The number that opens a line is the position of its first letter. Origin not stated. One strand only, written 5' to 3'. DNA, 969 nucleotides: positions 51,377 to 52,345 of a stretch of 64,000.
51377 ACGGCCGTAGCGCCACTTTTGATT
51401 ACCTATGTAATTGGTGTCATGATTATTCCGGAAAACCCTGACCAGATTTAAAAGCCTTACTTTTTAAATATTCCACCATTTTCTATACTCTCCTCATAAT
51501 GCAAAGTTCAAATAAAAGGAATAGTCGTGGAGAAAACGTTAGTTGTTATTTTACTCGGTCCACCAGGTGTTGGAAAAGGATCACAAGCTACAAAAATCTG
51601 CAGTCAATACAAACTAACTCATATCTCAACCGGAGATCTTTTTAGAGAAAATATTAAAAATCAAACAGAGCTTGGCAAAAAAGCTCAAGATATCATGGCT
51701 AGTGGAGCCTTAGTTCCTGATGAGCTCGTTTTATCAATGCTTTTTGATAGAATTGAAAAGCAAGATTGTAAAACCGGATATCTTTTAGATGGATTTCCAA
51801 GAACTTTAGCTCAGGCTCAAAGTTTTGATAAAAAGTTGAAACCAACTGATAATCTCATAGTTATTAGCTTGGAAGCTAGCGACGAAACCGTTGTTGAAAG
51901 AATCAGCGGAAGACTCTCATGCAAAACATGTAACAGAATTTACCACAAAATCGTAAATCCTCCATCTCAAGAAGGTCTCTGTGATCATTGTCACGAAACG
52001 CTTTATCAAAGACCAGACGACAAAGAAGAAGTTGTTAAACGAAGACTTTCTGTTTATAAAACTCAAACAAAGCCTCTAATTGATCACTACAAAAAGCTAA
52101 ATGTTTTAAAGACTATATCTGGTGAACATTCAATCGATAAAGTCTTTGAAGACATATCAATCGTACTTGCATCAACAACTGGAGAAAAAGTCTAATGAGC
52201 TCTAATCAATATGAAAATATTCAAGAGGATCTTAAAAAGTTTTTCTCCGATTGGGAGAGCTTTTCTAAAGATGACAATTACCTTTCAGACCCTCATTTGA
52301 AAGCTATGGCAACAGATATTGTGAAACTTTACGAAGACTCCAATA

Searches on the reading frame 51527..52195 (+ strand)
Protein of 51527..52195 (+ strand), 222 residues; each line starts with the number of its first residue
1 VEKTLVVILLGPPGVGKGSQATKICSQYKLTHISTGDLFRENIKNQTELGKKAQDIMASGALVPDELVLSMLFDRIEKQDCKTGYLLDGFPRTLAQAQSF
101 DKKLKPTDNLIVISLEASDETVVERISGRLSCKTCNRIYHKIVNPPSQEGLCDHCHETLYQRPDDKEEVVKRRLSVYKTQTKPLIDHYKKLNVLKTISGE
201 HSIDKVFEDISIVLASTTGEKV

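Call 65: search_protein_families(library=pfam, proteins=[window:51527-52195:+], max_evalue=0.0001)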
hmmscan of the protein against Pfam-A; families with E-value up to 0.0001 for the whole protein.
window:51527-52195:+ (222 aa): 4 families
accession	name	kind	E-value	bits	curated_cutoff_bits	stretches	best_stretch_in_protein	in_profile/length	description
PF00406.28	ADK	-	8.7e-53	178.9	26.8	1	9-191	1-149/151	Adenylate kinase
PF13207.12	AAA_17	-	1.4e-27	97.1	27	1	10-128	1-121/136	AAA domain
PF05191.20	ADK_lid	-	5.6e-15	55.4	26.6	1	129-164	1-36/36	Adenylate kinase, active site lid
PF13238.12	AAA_18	-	1.4e-05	26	29.4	1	7-130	1-112/128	AAA domain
